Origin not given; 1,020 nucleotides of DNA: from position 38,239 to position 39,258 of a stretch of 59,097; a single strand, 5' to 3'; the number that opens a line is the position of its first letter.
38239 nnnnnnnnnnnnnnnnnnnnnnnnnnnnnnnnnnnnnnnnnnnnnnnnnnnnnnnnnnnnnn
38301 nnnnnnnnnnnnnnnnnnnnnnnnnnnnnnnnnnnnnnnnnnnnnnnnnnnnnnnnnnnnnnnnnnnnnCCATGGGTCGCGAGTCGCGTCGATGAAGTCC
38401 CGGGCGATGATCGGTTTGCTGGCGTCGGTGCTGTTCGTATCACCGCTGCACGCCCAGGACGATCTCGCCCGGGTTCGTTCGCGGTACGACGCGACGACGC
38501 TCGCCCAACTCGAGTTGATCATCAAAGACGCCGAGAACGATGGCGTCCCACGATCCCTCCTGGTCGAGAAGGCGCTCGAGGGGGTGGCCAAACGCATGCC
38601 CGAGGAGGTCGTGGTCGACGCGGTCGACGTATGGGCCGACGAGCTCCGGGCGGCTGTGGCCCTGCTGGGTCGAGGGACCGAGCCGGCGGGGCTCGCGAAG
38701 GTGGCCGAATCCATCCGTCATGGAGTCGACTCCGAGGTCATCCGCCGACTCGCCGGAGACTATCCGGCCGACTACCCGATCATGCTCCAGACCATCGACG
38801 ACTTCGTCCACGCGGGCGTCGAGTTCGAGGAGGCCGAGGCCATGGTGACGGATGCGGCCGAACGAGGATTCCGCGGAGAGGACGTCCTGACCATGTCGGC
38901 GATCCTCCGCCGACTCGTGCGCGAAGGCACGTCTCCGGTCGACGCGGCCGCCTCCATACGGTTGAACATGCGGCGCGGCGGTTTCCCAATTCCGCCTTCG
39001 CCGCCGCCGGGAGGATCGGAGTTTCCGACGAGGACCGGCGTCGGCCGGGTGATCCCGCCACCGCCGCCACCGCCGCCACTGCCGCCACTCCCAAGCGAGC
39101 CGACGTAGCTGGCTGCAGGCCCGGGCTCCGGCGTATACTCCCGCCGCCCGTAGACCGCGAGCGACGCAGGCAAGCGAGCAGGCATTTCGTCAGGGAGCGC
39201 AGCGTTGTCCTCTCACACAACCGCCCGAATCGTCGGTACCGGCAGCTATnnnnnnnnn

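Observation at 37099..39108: ECF sigma module whose anti-sigma ends in a glycogen-binding CBM48/AMPK-like domain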

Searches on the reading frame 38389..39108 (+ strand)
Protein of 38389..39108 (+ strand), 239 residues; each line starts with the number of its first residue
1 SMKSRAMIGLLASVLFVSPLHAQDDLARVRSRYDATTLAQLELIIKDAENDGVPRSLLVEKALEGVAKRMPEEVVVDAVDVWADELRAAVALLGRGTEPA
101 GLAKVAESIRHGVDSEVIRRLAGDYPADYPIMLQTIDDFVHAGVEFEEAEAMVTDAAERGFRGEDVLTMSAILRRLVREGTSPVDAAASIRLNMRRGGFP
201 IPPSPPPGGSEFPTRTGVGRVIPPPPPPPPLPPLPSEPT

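Call 4: search_protein_families(library=pfam, proteins=[window:38389-39108:+], max_evalue=0.01)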
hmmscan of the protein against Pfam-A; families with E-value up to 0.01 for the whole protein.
window:38389-39108:+ (239 aa): 0 families

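Call 6: search_protein_families(library=ncbifam, proteins=[window:38389-39108:+], max_evalue=0.01)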
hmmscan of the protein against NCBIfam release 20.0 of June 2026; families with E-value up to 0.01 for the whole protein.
window:38389-39108:+ (239 aa): 0 families

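Call 34: find_homologous_proteins(query=window:38392-39108:+)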
Query window:38392-39108:+ (238 aa): 20 proteins with E <= 0.001 among 8000 candidates.
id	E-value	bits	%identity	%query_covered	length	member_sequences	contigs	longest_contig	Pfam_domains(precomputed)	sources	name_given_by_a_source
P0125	9.5e-148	508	100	100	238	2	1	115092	-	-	-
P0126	3.2e-111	389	81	91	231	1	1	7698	-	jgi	-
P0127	4.9e-111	388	79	93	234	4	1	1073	-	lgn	-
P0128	5.0e-91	323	72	82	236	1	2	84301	-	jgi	jgi:hypothetical protein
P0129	1.9e-85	304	67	95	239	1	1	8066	-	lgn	-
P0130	7.8e-85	302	66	91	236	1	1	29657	-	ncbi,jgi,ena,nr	ncbi:MAG: hypothetical protein OEU54_04440 [Gemmatimonadota bacterium]|nr:hypothetical protein [Gemm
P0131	5.5e-81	290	64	93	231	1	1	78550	-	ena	-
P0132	1.9e-80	288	63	95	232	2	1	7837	-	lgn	-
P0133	9.2e-80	286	66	85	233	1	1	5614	-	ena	-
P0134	9.4e-80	286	63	95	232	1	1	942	-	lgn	-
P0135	8.1e-76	273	67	79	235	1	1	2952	-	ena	-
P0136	9.1e-69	250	62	85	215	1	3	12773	-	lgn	-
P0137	7.8e-68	247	61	81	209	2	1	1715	-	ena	-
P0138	3.8e-66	241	64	73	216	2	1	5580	-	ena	-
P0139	6.6e-66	240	62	81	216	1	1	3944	-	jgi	-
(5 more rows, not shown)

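Call 62: predict_structure(alignment_id=A4)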
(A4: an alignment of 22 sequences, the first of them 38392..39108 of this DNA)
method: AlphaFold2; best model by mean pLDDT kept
length: 238 residues; sequences in the alignment: 22
mean_pLDDT: 88.0   pTM: 0.73
mean pLDDT of the five models: 88.0, 86.7, 86.2, 85.8, 85.4
residues with pLDDT >= 90: 175; 70-90: 19; 50-70: 34; < 50: 10
segments of 3 or more residues with pLDDT < 50: 214-219
pLDDT, mean of each block of 10 residues (from residue 1): 54 59 86 97 98 97 97 98 98 97 97 96 97 97 96 96 96 96 96 84 60 48 84 86
secondary structure, 60 per line:
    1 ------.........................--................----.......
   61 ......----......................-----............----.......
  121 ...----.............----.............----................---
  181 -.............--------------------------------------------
elements in order: H7-31 H34-49 H54-66 H71-92 H98-109 H114-123 H128-140 H145-157 H162-177 H182-194

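Call 67: fold_search(model_id=the predicted structure, library=pdb)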
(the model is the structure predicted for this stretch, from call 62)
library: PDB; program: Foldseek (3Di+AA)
matches with E <= 10: 95; with E <= 0.001: 0
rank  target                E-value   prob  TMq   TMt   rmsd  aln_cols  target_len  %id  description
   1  8v2d_J                4.9e-02  0.98  0.32  0.25  10.9       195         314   18  Computational Designed Nanocage O43_129 (released 2024-03-13)
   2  9k82_A                5.2e-02  0.91  0.24  0.28  12.3       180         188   19  Cryo-EM structure of designed zinc-induced filament Fiber-n5-Zn1-HEHE-917 (released 2025-10-29)
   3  5cwg                  3.4e-01  0.57  0.26  0.30  11.6       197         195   14  Crystal structure of de novo designed helical repeat protein DHR10 (released 2015-12-16)
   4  9dd1_A                5.5e-01  0.72  0.30  0.29  10.0       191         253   15  Designed allosteric facilitated dissociation switch AS1 in complex state THE with methylated lysines (released 2025-08-20)
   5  5cwc                  5.5e-01  0.38  0.21  0.25   9.7       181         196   15  Crystal structure of de novo designed helical repeat protein DHR5 (released 2015-12-16)
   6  5cwf_A                6.1e-01  0.54  0.27  0.34  13.2       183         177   12  Crystal structure of de novo designed helical repeat protein DHR8 (released 2015-12-16)
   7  9k81_A                6.7e-01  0.72  0.33  0.44  10.9       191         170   18  Cryo-EM structure of designed zinc-induced filament Fiber-n7-Zn1-HEHE-74 (released 2025-10-29)
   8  5cwf_D                6.7e-01  0.28  0.21  0.27  13.6       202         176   14  Crystal structure of de novo designed helical repeat protein DHR8 (released 2015-12-16)
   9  4axz                  6.7e-01  0.13  0.12  0.13  17.8       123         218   15  Borrelia burgdorferi outer surface lipoprotein BBA73 (released 2013-05-08)
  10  9y59_F                8.1e-01  0.35  0.22  0.29  12.7       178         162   15  Crystal structure of CSD20f3B, a designed switching binder to CSD20f3A (released 2025-09-17)
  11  5byo_A                8.9e-01  0.13  0.17  0.12  15.7       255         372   13  Computationally designed left-handed alpha/alpha toroid with 12 repeats (released 2015-12-16)
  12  8fbi                  1.0e+00  0.20  0.23  0.20  14.3       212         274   16  Improving the secretion of designed protein assemblies through negative design of cryptic transmembrane domains (released 2023-03-22)
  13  7upp_A                1.2e+00  0.30  0.26  0.21  12.8       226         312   13  Crystal structure of designed heterotrimeric assembly DHT03_2arm_A21/B21/C long (released 2022-12-14)
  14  9hcg_y                1.4e+00  0.63  0.22  0.22   3.9        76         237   18  Mouse mitoribosome large subunit assembly intermediate bound to NSUN4, METRF4, MRM2, GTPBP7 and MALSU1-L0R8F8-mt-ACP c (released 2025-06-18)
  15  7upq_A                1.4e+00  0.30  0.24  0.28  12.2       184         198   15  Crystal structure of designed heterotrimeric assembly DHT03_1arm_A21/B/C (released 2022-12-14)
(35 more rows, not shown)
